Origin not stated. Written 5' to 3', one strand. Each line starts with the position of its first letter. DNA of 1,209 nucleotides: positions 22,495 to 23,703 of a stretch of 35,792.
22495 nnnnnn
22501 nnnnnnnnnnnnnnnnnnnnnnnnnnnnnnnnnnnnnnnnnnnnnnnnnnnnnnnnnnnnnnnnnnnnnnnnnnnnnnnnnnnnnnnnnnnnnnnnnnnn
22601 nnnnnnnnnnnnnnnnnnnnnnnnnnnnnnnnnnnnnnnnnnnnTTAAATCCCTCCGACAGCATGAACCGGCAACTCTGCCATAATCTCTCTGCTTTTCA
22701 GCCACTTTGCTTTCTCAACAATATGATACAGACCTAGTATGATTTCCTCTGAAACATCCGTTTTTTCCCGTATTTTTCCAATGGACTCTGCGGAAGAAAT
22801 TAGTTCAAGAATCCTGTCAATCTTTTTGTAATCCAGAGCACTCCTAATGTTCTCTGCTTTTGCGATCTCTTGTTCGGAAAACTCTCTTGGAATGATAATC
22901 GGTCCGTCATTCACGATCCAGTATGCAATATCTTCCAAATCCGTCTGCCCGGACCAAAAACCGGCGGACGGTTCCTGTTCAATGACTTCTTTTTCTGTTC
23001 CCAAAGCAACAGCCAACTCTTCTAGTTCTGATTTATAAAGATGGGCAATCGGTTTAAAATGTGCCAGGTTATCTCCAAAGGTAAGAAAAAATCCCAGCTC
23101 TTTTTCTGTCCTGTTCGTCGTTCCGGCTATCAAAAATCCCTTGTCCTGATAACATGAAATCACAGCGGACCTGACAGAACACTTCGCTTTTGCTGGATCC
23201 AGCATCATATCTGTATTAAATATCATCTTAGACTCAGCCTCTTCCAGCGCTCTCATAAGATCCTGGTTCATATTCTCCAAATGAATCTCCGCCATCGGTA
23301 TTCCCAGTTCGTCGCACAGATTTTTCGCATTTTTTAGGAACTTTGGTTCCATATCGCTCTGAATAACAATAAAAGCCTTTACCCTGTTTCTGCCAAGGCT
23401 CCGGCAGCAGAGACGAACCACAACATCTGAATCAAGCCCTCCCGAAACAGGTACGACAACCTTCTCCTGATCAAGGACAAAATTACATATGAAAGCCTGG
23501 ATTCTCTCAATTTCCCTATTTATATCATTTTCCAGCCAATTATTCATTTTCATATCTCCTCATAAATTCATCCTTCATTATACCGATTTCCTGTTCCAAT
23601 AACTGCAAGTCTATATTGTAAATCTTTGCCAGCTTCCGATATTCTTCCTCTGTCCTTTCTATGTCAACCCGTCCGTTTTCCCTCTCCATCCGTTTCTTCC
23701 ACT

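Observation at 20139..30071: Carrier-protein-dependent tailoring operon plus a membrane pentapeptide-repeat protein, inserted as a cassette inside a defence island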

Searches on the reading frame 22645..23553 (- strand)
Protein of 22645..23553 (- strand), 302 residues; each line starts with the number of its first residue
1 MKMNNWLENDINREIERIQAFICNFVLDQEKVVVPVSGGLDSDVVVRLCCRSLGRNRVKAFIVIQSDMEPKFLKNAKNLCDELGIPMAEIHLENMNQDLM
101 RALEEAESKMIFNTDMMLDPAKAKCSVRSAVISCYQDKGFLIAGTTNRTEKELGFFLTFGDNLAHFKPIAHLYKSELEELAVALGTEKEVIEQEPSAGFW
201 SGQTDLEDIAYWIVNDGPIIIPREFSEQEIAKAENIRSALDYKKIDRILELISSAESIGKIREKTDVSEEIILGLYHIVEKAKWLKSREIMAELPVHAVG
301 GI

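Call 4: search_protein_families(library=pfam, proteins=[window:22645-23553:-], max_evalue=0.01)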
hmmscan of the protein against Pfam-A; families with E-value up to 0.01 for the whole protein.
window:22645-23553:- (302 aa): 2 families
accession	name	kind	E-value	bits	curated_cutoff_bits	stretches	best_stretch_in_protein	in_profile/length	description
PF02540.23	NAD_synthase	-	1.3e-37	129.6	21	1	15-236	2-220/242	NAD synthase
PF06508.19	QueC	-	0.0049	16.8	22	0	31-109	1-77/210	Queuosine biosynthesis protein QueC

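Call 5: search_protein_families(library=ncbifam, proteins=[window:22645-23553:-], max_evalue=0.1)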
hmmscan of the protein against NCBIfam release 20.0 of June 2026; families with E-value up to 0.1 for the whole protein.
window:22645-23553:- (302 aa): 17 families
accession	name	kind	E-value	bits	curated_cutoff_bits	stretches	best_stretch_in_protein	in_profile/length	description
NF010587.0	PRK13980.1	equivalog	1.4e-40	139.2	255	1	5-209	5-203/267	NAD+ synthase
TIGR00552.1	nadE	equivalog_domain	8.5e-34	116.9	63.65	1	14-209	5-199/251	NAD(+) synthase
NF002048.0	PRK00876.1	subfamily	9.6e-34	116.6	313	2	127-208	180-262/330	NAD(+) synthase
NF010588.0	PRK13981.1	equivalog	2.2e-18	65.9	479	1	30-256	286-513/546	NAD+ synthase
NF001979.1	PRK00768.1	equivalog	5.4e-13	49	250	1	10-208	16-221/266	NAD(+) synthase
TIGR00268.2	TIGR00268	equivalog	4.2e-09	36.1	150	1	28-100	12-84/259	ATP-dependent sacrificial sulfur transferase LarE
NF002730.0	PRK02628.1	equivalog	6.9e-09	34.4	473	1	28-179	358-514/677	NAD(+) synthase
TIGR00884.1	guaA_Cterm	equivalog_domain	2.8e-07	30.2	338.75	1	11-198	3-190/310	glutamine-hydrolyzing GMP synthase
NF000848.1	PRK00074.1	equivalog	1.1e-06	27.5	400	1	8-108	197-293/512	glutamine-hydrolyzing GMP synthase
NF049949.1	tRNAsynTtuAPyrococ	equivalog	9.6e-05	21.7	450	1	5-99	28-117/292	tRNA-5-methyluridine(54) 2-sulfurtransferase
NF010366.0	PRK13795.1-1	equivalog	0.00068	17.9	745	1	30-96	267-333/667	hypothetical protein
TIGR00364.1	TIGR00364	equivalog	0.00079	19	150.3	1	33-110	2-77/201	7-cyano-7-deazaguanine synthase QueC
TIGR01536.1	asn_synth_AEB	equivalog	0.00085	18.4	267.1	1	30-106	253-327/517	asparagine synthase (glutamine-hydrolyzing)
TIGR03573.1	WbuX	subfamily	0.0043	16.5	203.2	1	32-119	63-146/344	N-acetyl sugar amidotransferase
NF006351.0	PRK08576.1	equivalog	0.028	13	290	1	27-88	233-291/436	hypothetical protein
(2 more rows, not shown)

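Call 6: search_protein_families(library=padloc, proteins=[window:22645-23553:-], max_evalue=0.01)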
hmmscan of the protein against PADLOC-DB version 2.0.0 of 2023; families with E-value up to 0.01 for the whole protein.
window:22645-23553:- (302 aa): 1 family
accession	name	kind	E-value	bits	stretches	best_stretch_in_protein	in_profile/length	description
PDLC00911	QueC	-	0.0012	17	1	29-124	5-99/190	QueC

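Call 46: search_solved_structures(query=window:22645-23553:-, max_evalue=0.001)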
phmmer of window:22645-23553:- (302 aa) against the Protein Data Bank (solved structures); distinct sequences matched with E-value up to 0.001: 17.
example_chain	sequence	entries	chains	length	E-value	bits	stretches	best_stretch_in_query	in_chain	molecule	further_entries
2e18_A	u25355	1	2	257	3.7e-24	88.9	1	10-257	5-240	NH(3)-dependent NAD(+) synthetase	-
1xng_A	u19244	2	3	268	4.3e-19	72.3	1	14-215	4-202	NH(3)-dependent NAD(+) synthetase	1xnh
3p52_A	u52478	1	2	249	1.4e-18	70.5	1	28-212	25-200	NH(3)-dependent NAD(+) synthetase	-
3fiu_A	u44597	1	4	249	3.9e-16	62.6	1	29-210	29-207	NH(3)-dependent NAD(+) synthetase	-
6kv3_A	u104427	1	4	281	5.7e-09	39.1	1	10-208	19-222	NH(3)-dependent NAD(+) synthetase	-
4xfd_A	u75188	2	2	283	3.5e-08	36.5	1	8-198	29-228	NH(3)-dependent NAD(+) synthetase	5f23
5kha_A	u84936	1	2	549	3.4e-07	33.2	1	32-255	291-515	Glutamine-dependent NAD+ synthetase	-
4q16_A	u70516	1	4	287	9.5e-07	31.8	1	10-234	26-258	NH(3)-dependent NAD(+) synthetase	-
5wp0_A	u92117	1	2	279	1.3e-06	31.3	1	114-199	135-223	NH(3)-dependent NAD(+) synthetase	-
3q4g_A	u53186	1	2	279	2.9e-06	30.1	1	13-198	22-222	NH(3)-dependent NAD(+) synthetase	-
3dpi_A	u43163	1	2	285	7.4e-06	28.8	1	138-200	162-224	NAD+ synthetase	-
1wxe_A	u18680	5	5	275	2.7e-05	27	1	8-213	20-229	NH(3)-dependent NAD(+) synthetase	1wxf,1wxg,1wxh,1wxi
4f4h_A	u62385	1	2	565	7e-05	25.6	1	33-253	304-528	Glutamine dependent NAD+ synthetase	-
3hmq_A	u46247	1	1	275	0.00014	24.6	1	8-210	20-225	NH(3)-dependent NAD(+) synthetase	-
3n05_A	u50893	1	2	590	0.00023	24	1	31-182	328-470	NH(3)-dependent NAD(+) synthetase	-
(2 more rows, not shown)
